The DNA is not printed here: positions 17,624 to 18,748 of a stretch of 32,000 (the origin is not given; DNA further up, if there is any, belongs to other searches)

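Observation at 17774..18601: Internally duplicated PPC/DUF296 protein embedded between an acyl-CoA ligase and an SDR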

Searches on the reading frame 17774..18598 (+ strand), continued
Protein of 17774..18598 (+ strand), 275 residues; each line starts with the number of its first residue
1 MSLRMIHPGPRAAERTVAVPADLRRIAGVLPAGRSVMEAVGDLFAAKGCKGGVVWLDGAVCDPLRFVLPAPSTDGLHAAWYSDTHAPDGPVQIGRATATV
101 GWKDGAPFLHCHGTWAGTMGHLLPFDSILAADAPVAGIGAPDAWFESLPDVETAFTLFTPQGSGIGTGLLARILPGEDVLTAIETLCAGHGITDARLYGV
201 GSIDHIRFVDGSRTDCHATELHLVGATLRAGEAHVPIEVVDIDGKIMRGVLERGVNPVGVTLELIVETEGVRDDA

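Call 43: fold_search(model_id=the predicted structure, library=pdb)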
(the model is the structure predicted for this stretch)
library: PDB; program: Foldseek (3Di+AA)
matches with E <= 10: 704; with E <= 0.001: 8
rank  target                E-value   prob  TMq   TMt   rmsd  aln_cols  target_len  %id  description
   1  2h6l_A                5.2e-06  1.00  0.42  0.76   2.9       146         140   16  X-Ray Crystal Structure of the Metal-containing Protein AF0104 from Archaeoglobus fulgidus. Northeast Structural Genom (released 2006-07-25)
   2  2dt4                  1.1e-05  1.00  0.35  0.61   4.8       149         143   16  Crystal structure of Pyrococcus horikoshii a plant- and prokaryote-conserved (PPC) protein at 1.60 resolution (released 2007-05-22)
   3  3hwu                  1.5e-05  1.00  0.35  0.61   3.8       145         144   17  Crystal structure of Putative DNA-binding protein (YP_299413.1) from Ralstonia eutrophA JMP134 at 1.30 A resolution (released 2009-06-30)
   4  3htn_A                2.8e-05  1.00  0.38  0.67   8.1       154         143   13  Crystal structure of a putative dna binding protein (bt_1116) from bacteroides thetaiotaomicron vpi-5482 at 1.50 A res (released 2009-06-30)
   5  2nmu                  3.3e-05  1.00  0.34  0.61   4.9       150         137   14  Crystal structure of the hypothetical protein from Salmonella typhimurium LT2. Northeast Structural Genomics Consortium  (released 2006-11-07)
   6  2p6y                  3.4e-05  1.00  0.30  0.57   3.6       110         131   23  X-ray structure of the protein Q9KM02_VIBCH from Vibrio cholerae at the resolution 1.63 A. Northeast Structural Genomics (released 2007-06-05)
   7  2hx0                  1.2e-04  1.00  0.31  0.57   2.9       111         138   22  Three-dimensional structure of the hypothetical protein from Salmonella cholerae-suis (aka Salmonella enterica) at the r (released 2006-09-19)
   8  3htn_B                1.3e-04  1.00  0.31  0.57   3.8       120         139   20  Crystal structure of a putative dna binding protein (bt_1116) from bacteroides thetaiotaomicron vpi-5482 at 1.50 A res (released 2009-06-30)
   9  1xcr_A                1.1e-02  0.63  0.27  0.24  12.8       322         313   10  Crystal Structure of Longer Splice Variant of PTD012 from Homo sapiens reveals a novel Zinc-containing fold (released 2005-09-27)
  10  3kg9_B                1.3e-02  0.08  0.11  0.11  19.7       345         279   10  Dehydratase domain from CurK module of Curacin polyketide synthase (released 2010-01-19)
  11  5yho_A                1.5e-02  0.77  0.27  0.30  11.1       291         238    8  Crystal structure of acetolactate decarboxylase from Enterobacter cloacae (released 2018-10-10)
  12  5bp4_A                1.5e-02  0.08  0.13  0.05  20.9       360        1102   10  Modifying region (DH-ER-KR) of a mycocerosic acid synthase-like (MAS-like) PKS (released 2016-03-09)
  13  4bt3                  1.9e-02  0.92  0.26  0.30   9.3       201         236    8  acetolactate decarboxylase with a bound (2R,3R)-2,3-Dihydroxy-2- methylbutanoic acid (released 2013-09-11)
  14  4bt2                  2.1e-02  0.91  0.26  0.30   9.3       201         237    8  acetolactate decarboxylase with a bound 1,2-ETHANEDIOL (released 2013-09-11)
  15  8yf8_C                2.1e-02  0.14  0.17  0.16  23.6       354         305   12  Cryo-EM structure of Dragon Grouper nervous necrosis virus-like particle at pH5.0 (3.52A) (released 2024-08-14)
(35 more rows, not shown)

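Call 50: search_protein_families(library=pfam, proteins=[L075:6028-7746:-, L075:7838-9022:-, L075:9228-10067:-, L075:10845-11675:-, L075:11611-13035:+, L075:4899-5927:-, L075:3818-4843:-, L073:7483-9216:-, L073:9232-9705:-, L073:12031-12723:+], max_evalue=0.0001)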
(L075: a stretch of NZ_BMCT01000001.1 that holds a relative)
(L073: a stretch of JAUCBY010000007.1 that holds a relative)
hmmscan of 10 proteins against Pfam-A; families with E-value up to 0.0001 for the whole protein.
L075:6028-7746:- (572 aa): 0 families

L075:7838-9022:- (394 aa): 0 families

L075:9228-10067:- (279 aa): 3 families
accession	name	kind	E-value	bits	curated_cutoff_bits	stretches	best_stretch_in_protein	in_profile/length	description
PF01037.27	AsnC_trans_reg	-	1.1e-17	64.1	25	1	192-264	1-72/73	Lrp/AsnC ligand binding domain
PF13412.12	HTH_24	-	1.4e-16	60.2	21.9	1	126-173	1-48/48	Winged helix-turn-helix DNA-binding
PF13404.12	HTH_AsnC-type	-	3e-15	56.2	27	1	126-167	1-42/42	AsnC-type helix-turn-helix domain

L075:10845-11675:- (276 aa): 6 families
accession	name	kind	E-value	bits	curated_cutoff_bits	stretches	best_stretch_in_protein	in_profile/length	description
PF08241.18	Methyltransf_11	-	5.6e-24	85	21.2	1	86-181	1-94/95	Methyltransferase domain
PF13649.12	Methyltransf_25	-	3e-21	76.3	27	1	85-178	1-97/97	Methyltransferase domain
PF13847.12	Methyltransf_31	-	8.5e-19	68.1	27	1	81-200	3-127/145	Methyltransferase domain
PF08242.18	Methyltransf_12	-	1.1e-14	55.4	30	1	86-180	1-98/98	Methyltransferase domain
PF13489.12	Methyltransf_23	-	6.6e-12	45.9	27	1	80-194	21-128/164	Methyltransferase domain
PF01209.24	Ubie_methyltran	-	3.8e-05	23.6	20.1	1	81-182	47-151/233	ubiE/COQ5 methyltransferase family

L075:11611-13035:+ (475 aa): 0 families

L075:4899-5927:- (342 aa): 0 families

L075:3818-4843:- (341 aa): 0 families

L073:7483-9216:- (577 aa): 0 families

L073:9232-9705:- (157 aa): 3 families
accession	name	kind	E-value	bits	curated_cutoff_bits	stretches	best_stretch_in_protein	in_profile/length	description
PF01037.27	AsnC_trans_reg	-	1e-17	64.2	25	1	72-145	1-73/73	Lrp/AsnC ligand binding domain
PF13412.12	HTH_24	-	1.5e-14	53.7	21.9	1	6-53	1-48/48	Winged helix-turn-helix DNA-binding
PF13404.12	HTH_AsnC-type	-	1.1e-13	51.2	27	1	6-47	1-42/42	AsnC-type helix-turn-helix domain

L073:12031-12723:+ (231 aa): 3 families
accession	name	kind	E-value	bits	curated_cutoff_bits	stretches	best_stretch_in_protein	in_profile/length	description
PF01037.27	AsnC_trans_reg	-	1.3e-22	79.9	25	1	144-217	1-72/73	Lrp/AsnC ligand binding domain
PF13412.12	HTH_24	-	5.6e-19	67.9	21.9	1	79-125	2-48/48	Winged helix-turn-helix DNA-binding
PF13404.12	HTH_AsnC-type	-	3.7e-17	62.3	27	1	78-119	1-42/42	AsnC-type helix-turn-helix domain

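Call 51: search_protein_representatives(protein=window:17774-18598:+)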
Query: 275 residues. Proteins with E-value up to 0.001 (for the whole library): 386; up to 1e-10: 269; up to 1e-30: 87. The best 150 are listed.
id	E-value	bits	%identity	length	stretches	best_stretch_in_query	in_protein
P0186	2.3e-72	260.4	50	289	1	5-270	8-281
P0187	2.9e-60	220.7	71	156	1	119-267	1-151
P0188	5.7e-60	219.7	48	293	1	5-273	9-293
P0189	3.9e-57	210.4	40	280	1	1-266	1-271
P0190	2.1e-56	208.0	66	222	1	34-189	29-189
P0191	5.4e-56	206.7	79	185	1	147-272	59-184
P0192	1.9e-55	204.9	45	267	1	7-268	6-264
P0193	2.3e-51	191.5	41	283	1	5-272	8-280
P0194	4.3e-50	187.3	44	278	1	5-266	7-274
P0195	1.9e-49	185.2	44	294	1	5-267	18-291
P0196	2.9e-49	184.6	42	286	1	5-266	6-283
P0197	2.9e-48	181.3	40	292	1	4-266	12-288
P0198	1.3e-47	179.2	45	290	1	3-267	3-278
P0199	1.3e-46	175.9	82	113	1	2-102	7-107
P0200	1.8e-46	175.4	42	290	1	5-270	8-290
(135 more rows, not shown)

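Call 55: find_encoding_contigs(protein=P0169, flank=9000, max_places=2)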
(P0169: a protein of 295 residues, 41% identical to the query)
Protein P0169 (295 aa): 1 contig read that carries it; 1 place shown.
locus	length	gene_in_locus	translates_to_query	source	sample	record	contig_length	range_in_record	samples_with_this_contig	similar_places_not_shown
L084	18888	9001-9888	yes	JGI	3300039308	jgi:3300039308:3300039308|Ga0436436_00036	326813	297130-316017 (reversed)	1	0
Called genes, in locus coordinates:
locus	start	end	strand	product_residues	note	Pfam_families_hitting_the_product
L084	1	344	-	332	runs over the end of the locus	PF01634:HisG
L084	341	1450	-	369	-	PF13393:tRNA-synt_His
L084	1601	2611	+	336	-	PF00248:Aldo_ket_red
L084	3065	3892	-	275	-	PF00106:adh_short, PF13561:adh_short_C2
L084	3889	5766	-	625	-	PF03600:CitMHS (faint), PF04290:DctQ, PF06808:DctM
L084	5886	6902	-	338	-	PF03480:DctP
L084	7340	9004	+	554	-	PF00501:AMP-binding, PF13193:AMP-binding_C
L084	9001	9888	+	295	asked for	PF03479:PCC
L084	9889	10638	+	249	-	PF00106:adh_short, PF01370:Epimerase (weak), PF08659:KR, PF13561:adh_short_C2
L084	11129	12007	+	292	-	PF03328:HpcH_HpaI, PF15617:C-C_Bond_Lyase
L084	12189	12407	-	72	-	PF03966:Trm112p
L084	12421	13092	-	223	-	PF02190:LON_substr_bdg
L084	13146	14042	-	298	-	PF00085:Thioredoxin, PF13098:Thioredoxin_2 (faint), PF13432:TPR_16 (faint), PF13428:TPR_14 (faint), PF14559:TPR_19, PF13431:TPR_17 (faint), PF14561:TPR_20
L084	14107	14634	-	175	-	PF04073:tRNA_edit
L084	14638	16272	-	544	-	PF00342:PGI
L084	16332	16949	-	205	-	PF00300:His_Phos_1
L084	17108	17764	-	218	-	PF00702:Hydrolase, PF12710:HAD, PF13419:HAD_2, PF13242:Hydrolase_like (weak)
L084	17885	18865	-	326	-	PF00106:adh_short, PF08659:KR, PF13561:adh_short_C2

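Call 56: find_encoding_contigs(protein=P0185, flank=9000, max_places=2)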
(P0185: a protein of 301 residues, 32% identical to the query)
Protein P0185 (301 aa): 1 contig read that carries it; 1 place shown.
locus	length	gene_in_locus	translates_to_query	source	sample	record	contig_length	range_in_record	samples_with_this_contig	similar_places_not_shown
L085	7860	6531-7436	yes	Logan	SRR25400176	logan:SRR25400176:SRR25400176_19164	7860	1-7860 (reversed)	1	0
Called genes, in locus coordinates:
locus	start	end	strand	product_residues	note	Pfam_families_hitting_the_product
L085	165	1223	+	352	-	PF03812:KdgT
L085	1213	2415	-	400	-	PF13556:HTH_30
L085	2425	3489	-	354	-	PF08240:ADH_N, PF16912:Glu_dehyd_C, PF00107:ADH_zinc_N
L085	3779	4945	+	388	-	PF00108:Thiolase_N, PF08545:ACP_syn_III (faint), PF22691:Thiolase_C_1, PF02803:Thiolase_C (weak)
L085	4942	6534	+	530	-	PF00501:AMP-binding, PF13193:AMP-binding_C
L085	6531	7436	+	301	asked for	PF03479:PCC (weak)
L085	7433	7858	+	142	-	?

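Call 60: search_solved_structures(query=A1, max_evalue=10, show_alignments=4)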
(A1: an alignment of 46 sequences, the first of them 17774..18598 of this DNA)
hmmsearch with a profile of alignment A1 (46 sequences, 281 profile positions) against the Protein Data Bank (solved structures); distinct sequences matched with E-value up to 10: 13.
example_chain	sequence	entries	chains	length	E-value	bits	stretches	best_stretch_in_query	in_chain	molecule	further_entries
2dt4_A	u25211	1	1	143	2.8e-09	39.9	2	95-136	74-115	Hypothetical protein PH0802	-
2p6y_A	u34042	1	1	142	1.1e-08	37.9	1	179-278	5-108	Hypothetical protein VCA0587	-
2h6l_A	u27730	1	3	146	1.6e-07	34.1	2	90-163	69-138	Hypothetical protein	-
3hwu_A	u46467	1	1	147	5.8e-07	32.2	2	89-131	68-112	Putative DNA-binding protein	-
2hx0_A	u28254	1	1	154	3.5e-06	29.7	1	172-278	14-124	Putative DNA-binding protein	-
2nmu_A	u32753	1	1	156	3.6e-06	29.6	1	172-278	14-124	Putative DNA-binding protein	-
3htn_A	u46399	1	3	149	0.00038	23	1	177-217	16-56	Putative DNA binding protein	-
7vg7_B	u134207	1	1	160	0.011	18.2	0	147-199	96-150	Uteroglobin,PB1m6A9 peptide,Uteroglobin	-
7vf3_B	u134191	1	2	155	0.013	18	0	147-199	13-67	Uteroglobin,PB1m7 peptide,Uteroglobin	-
6ys8_G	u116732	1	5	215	0.061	15.8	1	178-261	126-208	GldL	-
5ybv_A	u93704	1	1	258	0.41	13.1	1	147-195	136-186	KN motif and ankyrin repeat domain-containing protein 2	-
5ybv_B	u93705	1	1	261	0.41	13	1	147-195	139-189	KN motif and ankyrin repeat domain-containing protein 2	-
4hbd_A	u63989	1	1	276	0.5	12.8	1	147-195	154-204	KN motif and ankyrin repeat domain-containing protein 2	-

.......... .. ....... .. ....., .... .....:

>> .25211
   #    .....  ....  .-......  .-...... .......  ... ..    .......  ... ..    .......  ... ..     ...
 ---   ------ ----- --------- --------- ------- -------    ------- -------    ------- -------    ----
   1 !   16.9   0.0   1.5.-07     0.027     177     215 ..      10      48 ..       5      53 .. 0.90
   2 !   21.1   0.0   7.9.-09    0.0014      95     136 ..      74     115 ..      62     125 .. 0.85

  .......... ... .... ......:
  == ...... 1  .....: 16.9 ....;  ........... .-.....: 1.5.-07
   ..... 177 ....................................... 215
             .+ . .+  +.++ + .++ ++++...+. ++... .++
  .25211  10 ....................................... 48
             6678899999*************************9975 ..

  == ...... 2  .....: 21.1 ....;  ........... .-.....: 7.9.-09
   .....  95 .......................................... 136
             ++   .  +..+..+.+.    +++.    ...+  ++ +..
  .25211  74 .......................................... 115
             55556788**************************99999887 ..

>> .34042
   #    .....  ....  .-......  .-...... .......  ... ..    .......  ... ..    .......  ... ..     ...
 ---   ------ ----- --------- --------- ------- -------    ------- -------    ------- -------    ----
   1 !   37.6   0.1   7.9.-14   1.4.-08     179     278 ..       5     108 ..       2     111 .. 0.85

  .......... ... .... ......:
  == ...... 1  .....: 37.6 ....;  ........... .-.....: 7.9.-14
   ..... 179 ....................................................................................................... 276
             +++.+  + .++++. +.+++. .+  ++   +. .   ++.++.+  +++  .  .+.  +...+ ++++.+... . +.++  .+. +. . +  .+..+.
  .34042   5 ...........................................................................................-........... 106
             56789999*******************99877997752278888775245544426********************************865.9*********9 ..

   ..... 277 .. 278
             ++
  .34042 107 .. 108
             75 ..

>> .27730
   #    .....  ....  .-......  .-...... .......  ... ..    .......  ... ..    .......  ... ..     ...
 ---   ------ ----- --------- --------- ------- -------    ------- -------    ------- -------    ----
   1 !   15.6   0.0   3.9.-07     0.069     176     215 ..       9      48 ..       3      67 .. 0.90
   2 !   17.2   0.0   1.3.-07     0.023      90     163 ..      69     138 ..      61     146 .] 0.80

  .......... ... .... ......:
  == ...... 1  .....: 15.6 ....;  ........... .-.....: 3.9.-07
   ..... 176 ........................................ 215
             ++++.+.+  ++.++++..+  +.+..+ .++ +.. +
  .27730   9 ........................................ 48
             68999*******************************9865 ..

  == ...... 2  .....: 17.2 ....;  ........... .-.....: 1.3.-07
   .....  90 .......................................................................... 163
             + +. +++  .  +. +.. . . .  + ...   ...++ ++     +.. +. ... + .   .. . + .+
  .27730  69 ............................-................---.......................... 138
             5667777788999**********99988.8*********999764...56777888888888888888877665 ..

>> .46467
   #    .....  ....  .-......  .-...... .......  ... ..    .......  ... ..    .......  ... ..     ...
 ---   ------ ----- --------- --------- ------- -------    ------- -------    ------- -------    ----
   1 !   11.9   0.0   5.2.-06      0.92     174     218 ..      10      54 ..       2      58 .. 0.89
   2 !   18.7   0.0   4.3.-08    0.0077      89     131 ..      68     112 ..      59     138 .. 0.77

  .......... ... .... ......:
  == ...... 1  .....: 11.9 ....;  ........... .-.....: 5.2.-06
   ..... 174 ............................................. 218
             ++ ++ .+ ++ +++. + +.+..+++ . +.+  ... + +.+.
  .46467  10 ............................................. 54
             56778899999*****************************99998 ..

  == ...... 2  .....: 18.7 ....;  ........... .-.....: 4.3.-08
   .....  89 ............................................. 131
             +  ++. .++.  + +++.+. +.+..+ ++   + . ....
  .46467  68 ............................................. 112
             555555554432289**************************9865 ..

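Call 65: find_encoding_contigs(protein=P0176, flank=8000, max_places=1)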
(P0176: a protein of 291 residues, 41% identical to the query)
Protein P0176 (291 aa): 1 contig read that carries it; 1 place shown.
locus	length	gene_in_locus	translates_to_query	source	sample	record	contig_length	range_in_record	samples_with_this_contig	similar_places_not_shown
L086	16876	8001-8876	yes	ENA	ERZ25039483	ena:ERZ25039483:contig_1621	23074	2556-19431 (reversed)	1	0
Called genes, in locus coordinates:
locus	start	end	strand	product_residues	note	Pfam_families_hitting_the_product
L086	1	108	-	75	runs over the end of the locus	PF08669:GCV_T_C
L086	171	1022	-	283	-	PF01571:GCV_T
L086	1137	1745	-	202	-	PF06808:DctM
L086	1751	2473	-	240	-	PF06808:DctM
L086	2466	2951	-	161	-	PF04290:DctQ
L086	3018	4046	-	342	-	PF03480:DctP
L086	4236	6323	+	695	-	PF09339:HTH_IclR, PF00109:ketoacyl-synt (faint), PF00108:Thiolase_N, PF08545:ACP_syn_III (faint), PF02803:Thiolase_C, PF22691:Thiolase_C_1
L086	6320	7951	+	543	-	PF00501:AMP-binding, PF13193:AMP-binding_C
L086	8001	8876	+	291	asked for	PF03479:PCC (weak)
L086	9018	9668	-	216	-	-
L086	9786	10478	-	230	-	PF13091:PLDc_2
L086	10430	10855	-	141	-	PF13091:PLDc_2 (weak)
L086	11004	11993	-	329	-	PF01073:3Beta_HSD, PF01370:Epimerase, PF02719:Polysacc_synt_2, PF04321:RmlD_sub_bind, PF05368:NmrA (weak), PF16363:GDP_Man_Dehyd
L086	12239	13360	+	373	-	PF06904:Extensin-like_C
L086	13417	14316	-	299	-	PF00126:HTH_1, PF03466:LysR_substrate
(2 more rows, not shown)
